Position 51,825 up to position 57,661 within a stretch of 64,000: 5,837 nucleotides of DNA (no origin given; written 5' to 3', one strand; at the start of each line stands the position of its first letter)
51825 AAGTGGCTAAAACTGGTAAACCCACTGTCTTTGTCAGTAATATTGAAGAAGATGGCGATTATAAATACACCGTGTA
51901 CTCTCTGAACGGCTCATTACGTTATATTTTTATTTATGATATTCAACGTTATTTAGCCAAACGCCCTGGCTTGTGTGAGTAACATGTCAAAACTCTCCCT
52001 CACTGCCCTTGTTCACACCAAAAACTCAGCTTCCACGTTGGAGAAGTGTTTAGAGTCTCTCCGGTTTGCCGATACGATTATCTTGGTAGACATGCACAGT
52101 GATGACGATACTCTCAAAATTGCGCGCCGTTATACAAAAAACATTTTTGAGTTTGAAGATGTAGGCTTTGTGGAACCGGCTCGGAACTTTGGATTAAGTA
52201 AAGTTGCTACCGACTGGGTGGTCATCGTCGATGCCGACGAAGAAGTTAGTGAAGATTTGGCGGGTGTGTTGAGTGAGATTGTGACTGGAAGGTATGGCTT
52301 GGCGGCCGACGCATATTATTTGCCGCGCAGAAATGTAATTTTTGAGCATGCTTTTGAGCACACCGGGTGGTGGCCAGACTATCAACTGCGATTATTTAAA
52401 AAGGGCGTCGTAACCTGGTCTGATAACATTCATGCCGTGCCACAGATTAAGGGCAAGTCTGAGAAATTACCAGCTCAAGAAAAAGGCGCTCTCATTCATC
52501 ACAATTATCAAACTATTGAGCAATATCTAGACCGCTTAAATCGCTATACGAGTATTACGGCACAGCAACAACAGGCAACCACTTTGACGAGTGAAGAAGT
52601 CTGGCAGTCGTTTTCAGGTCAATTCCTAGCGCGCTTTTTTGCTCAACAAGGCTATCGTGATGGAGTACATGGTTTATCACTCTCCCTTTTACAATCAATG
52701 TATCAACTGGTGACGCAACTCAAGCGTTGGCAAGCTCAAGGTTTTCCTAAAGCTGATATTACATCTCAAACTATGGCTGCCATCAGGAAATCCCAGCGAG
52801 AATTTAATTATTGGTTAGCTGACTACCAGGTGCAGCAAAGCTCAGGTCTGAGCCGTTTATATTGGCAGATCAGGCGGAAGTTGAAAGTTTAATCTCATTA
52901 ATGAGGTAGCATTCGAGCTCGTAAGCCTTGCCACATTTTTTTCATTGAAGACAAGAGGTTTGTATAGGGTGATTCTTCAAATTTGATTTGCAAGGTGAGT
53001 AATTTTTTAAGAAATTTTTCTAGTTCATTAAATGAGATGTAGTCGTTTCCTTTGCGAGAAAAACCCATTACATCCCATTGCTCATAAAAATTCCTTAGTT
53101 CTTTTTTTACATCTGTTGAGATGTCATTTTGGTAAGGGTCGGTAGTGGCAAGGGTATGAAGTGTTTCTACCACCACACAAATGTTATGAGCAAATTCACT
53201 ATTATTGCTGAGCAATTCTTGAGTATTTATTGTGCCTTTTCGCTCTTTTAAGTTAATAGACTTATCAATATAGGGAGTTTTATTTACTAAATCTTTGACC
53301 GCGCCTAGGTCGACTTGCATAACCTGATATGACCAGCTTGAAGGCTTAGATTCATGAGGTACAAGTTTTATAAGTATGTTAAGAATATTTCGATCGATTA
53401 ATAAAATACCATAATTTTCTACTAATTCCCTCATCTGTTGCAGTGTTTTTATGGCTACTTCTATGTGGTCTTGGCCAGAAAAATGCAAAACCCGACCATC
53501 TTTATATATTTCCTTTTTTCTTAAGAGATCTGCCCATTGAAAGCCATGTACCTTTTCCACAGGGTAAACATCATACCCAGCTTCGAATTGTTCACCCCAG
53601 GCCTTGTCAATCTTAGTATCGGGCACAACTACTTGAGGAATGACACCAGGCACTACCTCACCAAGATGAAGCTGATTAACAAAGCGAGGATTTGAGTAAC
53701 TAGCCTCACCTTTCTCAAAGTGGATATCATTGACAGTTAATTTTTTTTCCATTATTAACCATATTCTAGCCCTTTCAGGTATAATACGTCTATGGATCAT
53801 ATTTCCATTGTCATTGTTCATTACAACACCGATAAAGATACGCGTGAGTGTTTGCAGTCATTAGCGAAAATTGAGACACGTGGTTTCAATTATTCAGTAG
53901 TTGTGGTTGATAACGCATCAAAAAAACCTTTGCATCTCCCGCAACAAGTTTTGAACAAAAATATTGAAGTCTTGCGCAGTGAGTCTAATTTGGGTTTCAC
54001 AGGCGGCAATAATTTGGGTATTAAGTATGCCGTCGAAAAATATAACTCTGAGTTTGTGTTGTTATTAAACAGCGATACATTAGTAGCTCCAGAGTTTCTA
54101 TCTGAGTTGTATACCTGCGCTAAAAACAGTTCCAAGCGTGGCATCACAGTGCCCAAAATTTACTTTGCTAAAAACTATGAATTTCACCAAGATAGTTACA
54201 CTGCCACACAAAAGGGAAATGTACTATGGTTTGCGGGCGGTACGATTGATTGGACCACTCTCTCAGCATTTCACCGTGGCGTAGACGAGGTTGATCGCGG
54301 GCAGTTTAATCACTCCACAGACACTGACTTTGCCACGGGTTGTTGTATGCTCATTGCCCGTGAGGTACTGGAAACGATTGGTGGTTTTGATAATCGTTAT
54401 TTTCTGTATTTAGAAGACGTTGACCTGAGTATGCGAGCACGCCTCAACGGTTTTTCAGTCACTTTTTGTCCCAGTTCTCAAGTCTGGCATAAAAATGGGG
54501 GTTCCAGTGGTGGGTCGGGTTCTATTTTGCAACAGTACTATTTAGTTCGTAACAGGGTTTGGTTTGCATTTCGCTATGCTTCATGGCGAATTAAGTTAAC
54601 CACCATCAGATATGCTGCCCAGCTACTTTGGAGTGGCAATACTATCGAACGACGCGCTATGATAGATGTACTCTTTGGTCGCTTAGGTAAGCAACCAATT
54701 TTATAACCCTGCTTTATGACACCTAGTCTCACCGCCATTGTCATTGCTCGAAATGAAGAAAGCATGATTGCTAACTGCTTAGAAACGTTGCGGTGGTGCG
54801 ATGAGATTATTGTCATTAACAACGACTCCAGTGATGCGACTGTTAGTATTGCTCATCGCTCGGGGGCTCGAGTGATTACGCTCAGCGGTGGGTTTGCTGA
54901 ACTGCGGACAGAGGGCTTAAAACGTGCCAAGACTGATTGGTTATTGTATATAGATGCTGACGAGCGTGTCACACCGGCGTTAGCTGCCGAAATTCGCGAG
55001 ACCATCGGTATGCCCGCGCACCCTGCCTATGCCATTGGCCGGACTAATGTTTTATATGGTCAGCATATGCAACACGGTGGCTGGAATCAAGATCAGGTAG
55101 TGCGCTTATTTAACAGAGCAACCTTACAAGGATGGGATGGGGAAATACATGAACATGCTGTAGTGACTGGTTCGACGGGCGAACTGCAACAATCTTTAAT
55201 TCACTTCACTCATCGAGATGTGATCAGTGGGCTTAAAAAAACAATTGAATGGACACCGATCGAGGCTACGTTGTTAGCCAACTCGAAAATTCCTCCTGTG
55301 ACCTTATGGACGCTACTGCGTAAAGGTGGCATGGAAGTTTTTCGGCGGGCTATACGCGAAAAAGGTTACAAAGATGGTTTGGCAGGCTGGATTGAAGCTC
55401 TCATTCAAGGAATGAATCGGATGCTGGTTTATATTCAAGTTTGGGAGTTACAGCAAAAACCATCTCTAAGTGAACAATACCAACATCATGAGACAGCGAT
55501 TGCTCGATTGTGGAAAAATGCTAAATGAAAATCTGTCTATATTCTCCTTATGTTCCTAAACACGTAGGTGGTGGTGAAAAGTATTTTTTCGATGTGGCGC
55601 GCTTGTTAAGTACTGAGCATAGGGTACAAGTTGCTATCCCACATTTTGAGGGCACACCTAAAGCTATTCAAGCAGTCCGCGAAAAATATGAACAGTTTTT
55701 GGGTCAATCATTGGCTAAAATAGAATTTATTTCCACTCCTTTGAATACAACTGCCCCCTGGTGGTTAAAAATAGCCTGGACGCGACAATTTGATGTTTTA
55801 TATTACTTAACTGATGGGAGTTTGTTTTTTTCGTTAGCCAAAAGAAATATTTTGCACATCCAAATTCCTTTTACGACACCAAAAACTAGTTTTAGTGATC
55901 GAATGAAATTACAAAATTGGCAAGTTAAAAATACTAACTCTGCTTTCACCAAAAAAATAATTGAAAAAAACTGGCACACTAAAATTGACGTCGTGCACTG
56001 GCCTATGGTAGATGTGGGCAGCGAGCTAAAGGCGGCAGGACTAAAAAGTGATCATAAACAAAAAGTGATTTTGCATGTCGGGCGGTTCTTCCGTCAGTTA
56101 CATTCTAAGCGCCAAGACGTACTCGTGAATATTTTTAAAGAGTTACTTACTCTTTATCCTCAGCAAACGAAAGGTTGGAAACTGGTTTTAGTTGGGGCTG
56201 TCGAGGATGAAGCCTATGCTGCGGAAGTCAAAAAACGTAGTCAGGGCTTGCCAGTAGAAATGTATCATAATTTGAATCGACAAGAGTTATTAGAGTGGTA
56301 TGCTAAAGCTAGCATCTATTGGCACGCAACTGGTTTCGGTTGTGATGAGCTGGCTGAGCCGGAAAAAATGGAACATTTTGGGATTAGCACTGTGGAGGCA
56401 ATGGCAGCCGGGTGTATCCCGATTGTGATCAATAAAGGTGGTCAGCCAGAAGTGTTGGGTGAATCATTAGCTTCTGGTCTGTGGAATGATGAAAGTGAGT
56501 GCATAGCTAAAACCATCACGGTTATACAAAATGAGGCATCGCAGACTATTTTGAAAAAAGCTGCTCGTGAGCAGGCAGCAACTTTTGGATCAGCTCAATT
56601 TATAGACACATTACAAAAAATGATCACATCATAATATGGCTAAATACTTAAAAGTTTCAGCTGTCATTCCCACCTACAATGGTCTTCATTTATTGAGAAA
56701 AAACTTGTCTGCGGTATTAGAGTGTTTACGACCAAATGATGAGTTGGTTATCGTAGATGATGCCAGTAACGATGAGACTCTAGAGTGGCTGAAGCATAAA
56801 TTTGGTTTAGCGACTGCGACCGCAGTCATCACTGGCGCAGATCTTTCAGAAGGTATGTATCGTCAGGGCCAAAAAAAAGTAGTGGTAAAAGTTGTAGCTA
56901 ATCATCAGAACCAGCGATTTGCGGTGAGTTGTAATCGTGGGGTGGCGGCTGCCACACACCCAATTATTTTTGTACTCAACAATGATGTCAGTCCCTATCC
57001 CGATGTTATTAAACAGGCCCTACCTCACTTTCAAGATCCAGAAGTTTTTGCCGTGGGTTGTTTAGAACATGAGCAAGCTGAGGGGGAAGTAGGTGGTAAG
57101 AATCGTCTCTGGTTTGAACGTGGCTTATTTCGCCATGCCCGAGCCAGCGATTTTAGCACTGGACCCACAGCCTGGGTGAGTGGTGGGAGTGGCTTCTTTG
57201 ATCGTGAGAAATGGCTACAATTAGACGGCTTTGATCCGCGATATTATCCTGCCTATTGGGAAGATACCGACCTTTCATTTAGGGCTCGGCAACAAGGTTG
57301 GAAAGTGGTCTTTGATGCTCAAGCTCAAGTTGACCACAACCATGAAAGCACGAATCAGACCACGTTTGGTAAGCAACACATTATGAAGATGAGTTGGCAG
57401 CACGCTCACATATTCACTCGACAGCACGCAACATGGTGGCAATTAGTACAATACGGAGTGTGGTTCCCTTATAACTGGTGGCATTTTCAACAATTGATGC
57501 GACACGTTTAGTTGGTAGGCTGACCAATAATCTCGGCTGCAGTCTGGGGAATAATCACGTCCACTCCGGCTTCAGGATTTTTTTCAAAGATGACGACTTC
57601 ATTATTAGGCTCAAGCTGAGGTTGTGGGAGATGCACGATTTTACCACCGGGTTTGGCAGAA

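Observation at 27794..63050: Extreme expansion of GT-C (PMT/ArnT-like) lipid-carrier-dependent glycosyltransferases with matching polyprenyl-phosphate sugar synthases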

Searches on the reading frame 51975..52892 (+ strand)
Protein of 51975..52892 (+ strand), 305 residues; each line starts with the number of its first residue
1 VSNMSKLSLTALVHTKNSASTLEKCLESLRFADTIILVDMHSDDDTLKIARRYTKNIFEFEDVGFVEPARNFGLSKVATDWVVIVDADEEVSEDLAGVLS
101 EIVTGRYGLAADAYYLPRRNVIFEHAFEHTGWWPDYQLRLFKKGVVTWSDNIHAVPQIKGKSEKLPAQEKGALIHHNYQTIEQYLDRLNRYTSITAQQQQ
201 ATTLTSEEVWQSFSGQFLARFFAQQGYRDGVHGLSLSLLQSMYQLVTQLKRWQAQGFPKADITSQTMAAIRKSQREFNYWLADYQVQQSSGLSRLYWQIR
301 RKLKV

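Call 5: search_protein_families(library=pfam, proteins=[window:51975-52892:+], max_evalue=0.01)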
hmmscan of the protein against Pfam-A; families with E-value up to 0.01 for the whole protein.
window:51975-52892:+ (305 aa): 3 families
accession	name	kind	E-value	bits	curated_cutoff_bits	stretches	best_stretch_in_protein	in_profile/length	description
PF00535.33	Glycos_transf_2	-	1.3e-13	51.6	23.3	1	12-130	3-131/168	Glycosyl transferase family 2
PF07700.20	HNOB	-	0.00091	19.6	25.5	0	174-251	31-109/163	Haem-NO-binding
PF13704.12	Glyco_tranf_2_4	-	0.0016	19.3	27.5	1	17-89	2-82/98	Glycosyl transferase family 2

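Call 94: search_protein_families(library=ncbifam, proteins=[window:51975-52892:+], max_evalue=0.00001)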
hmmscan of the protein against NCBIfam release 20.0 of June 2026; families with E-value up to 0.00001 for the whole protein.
window:51975-52892:+ (305 aa): 1 family
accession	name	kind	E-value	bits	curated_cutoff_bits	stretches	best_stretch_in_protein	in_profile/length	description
NF007482.0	PRK10073.1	equivalog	2.2e-06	26.9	423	1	3-100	4-107/334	glycosyltransferase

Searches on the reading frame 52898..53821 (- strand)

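Call 5: search_protein_families(library=pfam, proteins=[window:52898-53821:-], max_evalue=0.01)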
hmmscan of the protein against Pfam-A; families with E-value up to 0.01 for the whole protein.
window:52898-53821:- (307 aa): 0 families

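Call 39: search_protein_families(library=pfam, proteins=[window:52898-53821:-], max_evalue=10)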
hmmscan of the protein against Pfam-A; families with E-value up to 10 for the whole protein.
window:52898-53821:- (307 aa): 2 families
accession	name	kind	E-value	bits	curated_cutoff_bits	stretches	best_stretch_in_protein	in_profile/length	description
PF13405.12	EF-hand_6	-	0.041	14.1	25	1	254-274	9-29/30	EF-hand domain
PF00036.39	EF-hand_1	-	0.079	13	25.4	1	258-274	13-29/29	EF hand domain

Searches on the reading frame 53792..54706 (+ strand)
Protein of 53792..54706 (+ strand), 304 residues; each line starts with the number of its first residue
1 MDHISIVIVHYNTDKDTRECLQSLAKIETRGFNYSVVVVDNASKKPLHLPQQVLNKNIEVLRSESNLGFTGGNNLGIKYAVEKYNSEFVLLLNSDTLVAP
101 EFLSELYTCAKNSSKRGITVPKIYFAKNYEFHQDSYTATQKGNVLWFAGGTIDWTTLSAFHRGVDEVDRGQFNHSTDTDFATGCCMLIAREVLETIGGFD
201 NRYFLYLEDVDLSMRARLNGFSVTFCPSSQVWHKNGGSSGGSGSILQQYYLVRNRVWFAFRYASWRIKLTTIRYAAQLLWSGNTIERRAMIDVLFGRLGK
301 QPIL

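Call 5: search_protein_families(library=pfam, proteins=[window:53792-54706:+], max_evalue=0.01)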
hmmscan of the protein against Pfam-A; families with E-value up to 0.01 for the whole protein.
window:53792-54706:+ (304 aa): 6 families
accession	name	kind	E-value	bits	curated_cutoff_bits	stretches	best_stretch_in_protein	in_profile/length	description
PF13641.12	Glyco_tranf_2_3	-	2.3e-22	80.6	27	1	4-236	3-214/230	Glycosyltransferase like family 2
PF00535.33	Glycos_transf_2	-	9.4e-17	61.9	23.3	1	5-194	1-165/168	Glycosyl transferase family 2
PF13632.12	Glyco_trans_2_3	-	7.1e-10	39.5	27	1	88-282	1-167/198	Glycosyl transferase family group 2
PF13506.12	Glyco_transf_21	-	6.7e-05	22.9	21.7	1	177-232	98-153/174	Glycosyl transferase family 21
PF02709.20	Glyco_transf_7C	-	0.00021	21.3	23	1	181-228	19-67/78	N-terminal domain of galactosyltransferase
PF10111.15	Glyco_tranf_2_2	-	0.0004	20.4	27.3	1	6-221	2-204/276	Glycosyltransferase like family 2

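Call 94: search_protein_families(library=ncbifam, proteins=[window:53792-54706:+], max_evalue=0.00001)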
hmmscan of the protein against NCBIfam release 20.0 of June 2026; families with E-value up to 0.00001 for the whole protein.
window:53792-54706:+ (304 aa): 8 families
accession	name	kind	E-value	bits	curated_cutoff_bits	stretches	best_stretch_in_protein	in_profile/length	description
TIGR03965.1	mycofact_glyco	equivalog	1.3e-18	67.2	280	2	2-107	74-176/467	mycofactocin biosynthesis glycosyltransferase MftF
NF041875.1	EPS_EpsD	equivalog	1.5e-17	64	370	2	4-111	1-105/325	exopolysaccharide biosynthesis glycosyltransferase EpsD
TIGR01556.1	rhamnosyltran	subfamily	4.5e-17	62.1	200.55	2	32-113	20-101/281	rhamnosyltransferase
TIGR04283.1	glyco_like_mftF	equivalog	3.9e-08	33.1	182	0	4-116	1-103/221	TIGR04283 family arsenosugar biosynthesis glycosyltransferase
TIGR03937.1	PgaC_IcaA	equivalog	9.6e-08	31.4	422.3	0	2-103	45-143/407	poly-beta-1,6-N-acetyl-D-glucosamine synthase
NF050113.1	gal_furan_GlfT1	equivalog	1.3e-07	31.3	330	0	6-114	3-109/290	galactofuranosyltransferase GlfT1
NF038302.1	EPS_HpsE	equivalog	1.4e-07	30.8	300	1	4-124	3-125/307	hormogonium polysaccharide biosynthesis glycosyltransferase HpsE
NF038299.1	EPS_HpsN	equivalog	1.6e-06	27.3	425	1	3-244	2-230/317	hormogonium polysaccharide biosynthesis glycosyltransferase HpsN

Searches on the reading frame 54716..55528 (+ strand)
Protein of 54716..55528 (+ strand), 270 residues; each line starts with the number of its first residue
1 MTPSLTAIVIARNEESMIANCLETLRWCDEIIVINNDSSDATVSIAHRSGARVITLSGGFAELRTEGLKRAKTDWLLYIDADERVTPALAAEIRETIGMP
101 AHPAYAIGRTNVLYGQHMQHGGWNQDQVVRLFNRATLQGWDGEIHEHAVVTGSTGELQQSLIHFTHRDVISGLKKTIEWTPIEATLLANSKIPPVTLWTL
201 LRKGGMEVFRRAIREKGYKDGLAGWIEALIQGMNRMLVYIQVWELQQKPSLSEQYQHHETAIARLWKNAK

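Call 5: search_protein_families(library=pfam, proteins=[window:54716-55528:+], max_evalue=0.01)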
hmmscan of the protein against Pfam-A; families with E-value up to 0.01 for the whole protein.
window:54716-55528:+ (270 aa): 2 families
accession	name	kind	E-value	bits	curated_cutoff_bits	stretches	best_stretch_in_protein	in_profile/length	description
PF00535.33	Glycos_transf_2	-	2.3e-15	57.4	23.3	1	7-90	2-96/168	Glycosyl transferase family 2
PF13704.12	Glyco_tranf_2_4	-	3.9e-06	27.7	27.5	1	12-83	1-82/98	Glycosyl transferase family 2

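Call 94: search_protein_families(library=ncbifam, proteins=[window:54716-55528:+], max_evalue=0.00001)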
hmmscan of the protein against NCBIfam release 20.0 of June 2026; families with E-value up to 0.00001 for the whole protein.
window:54716-55528:+ (270 aa): 4 families
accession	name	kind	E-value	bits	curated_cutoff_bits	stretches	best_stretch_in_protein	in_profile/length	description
TIGR04283.1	glyco_like_mftF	equivalog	5.1e-12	45.9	182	1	7-98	3-98/221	TIGR04283 family arsenosugar biosynthesis glycosyltransferase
TIGR04182.1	glyco_TIGR04182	equivalog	1e-07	31.6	325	1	7-94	4-94/293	S-layer glycoprotein N-glycosyltransferase AglJ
TIGR04195.1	S_glycosyl_SunS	equivalog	5.2e-07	28.8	350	1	2-83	56-142/421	SunS family peptide S-glycosyltransferase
NF010496.0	PRK13915.1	equivalog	2.1e-06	27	262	1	7-63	35-98/307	glucosyl-3-phosphoglycerate synthase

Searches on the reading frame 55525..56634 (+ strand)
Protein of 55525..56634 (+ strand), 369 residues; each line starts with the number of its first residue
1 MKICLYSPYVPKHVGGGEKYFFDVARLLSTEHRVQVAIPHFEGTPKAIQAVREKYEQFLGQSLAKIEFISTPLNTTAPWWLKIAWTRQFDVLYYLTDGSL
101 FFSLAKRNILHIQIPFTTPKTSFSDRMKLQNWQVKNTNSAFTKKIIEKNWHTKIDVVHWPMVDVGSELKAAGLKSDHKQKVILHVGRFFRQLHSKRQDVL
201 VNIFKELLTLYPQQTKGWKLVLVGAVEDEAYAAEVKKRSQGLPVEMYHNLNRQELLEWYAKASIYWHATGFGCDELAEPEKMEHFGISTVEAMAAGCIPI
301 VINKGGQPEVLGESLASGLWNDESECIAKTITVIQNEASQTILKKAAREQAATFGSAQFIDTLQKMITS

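Call 5: search_protein_families(library=pfam, proteins=[window:55525-56634:+], max_evalue=0.01)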
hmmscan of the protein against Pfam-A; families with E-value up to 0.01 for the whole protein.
window:55525-56634:+ (369 aa): 2 families
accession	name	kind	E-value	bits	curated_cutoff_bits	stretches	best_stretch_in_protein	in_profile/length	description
PF00534.26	Glycos_transf_1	-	1.8e-19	70.4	26.4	1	172-349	8-171/172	Glycosyl transferases group 1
PF13692.12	Glyco_trans_1_4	-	2.2e-13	51.1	27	1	180-329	2-135/142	Glycosyl transferases group 1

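Call 94: search_protein_families(library=ncbifam, proteins=[window:55525-56634:+], max_evalue=0.00001)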
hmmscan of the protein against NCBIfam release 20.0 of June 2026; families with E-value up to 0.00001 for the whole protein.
window:55525-56634:+ (369 aa): 1 family
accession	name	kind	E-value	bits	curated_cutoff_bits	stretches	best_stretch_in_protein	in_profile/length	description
TIGR03999.1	thiol_BshA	equivalog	1e-10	41.1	273.7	1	174-364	194-367/375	N-acetyl-alpha-D-glucosaminyl L-malate synthase BshA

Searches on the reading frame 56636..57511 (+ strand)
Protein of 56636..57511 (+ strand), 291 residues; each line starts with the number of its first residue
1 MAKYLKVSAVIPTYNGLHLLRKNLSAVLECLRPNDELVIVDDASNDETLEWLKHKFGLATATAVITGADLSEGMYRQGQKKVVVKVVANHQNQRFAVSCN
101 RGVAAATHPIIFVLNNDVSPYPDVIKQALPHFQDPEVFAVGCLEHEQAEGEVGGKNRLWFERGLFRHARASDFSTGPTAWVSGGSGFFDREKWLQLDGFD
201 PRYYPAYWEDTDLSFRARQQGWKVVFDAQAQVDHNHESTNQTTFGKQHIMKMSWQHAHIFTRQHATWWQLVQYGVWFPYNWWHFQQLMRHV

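Call 5: search_protein_families(library=pfam, proteins=[window:56636-57511:+], max_evalue=0.01)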
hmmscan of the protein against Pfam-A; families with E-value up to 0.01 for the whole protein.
window:56636-57511:+ (291 aa): 4 families
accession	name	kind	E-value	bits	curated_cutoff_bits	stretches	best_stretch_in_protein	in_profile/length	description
PF00535.33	Glycos_transf_2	-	1.7e-21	77.3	23.3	2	80-175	51-148/168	Glycosyl transferase family 2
PF13641.12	Glyco_tranf_2_3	-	1.5e-17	64.9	27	1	7-243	3-220/230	Glycosyltransferase like family 2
PF13632.12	Glyco_trans_2_3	-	4e-08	33.7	27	1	110-275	1-168/198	Glycosyl transferase family group 2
PF13506.12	Glyco_transf_21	-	0.002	18.1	21.7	1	97-244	20-162/174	Glycosyl transferase family 21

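Call 94: search_protein_families(library=ncbifam, proteins=[window:56636-57511:+], max_evalue=0.00001)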
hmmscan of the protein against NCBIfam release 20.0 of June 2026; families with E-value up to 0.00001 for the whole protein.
window:56636-57511:+ (291 aa): 6 families
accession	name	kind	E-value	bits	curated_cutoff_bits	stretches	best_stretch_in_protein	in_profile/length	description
NF041875.1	EPS_EpsD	equivalog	1.6e-19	70.5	370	1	7-277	1-247/325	exopolysaccharide biosynthesis glycosyltransferase EpsD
TIGR03965.1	mycofact_glyco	equivalog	5.5e-19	68.4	280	1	79-240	126-286/467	mycofactocin biosynthesis glycosyltransferase MftF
TIGR04283.1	glyco_like_mftF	equivalog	4.3e-10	39.6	182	1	7-234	1-186/221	TIGR04283 family arsenosugar biosynthesis glycosyltransferase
TIGR03937.1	PgaC_IcaA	equivalog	1.1e-07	31.2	422.3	0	3-54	43-94/407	poly-beta-1,6-N-acetyl-D-glucosamine synthase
NF047683.1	TeichurnBiosyTuaG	equivalog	5.8e-07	29.4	400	0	6-54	7-55/252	teichuronic acid biosynthesis protein TuaG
NF038299.1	EPS_HpsN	equivalog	1.2e-06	27.7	425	0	6-47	2-43/317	hormogonium polysaccharide biosynthesis glycosyltransferase HpsN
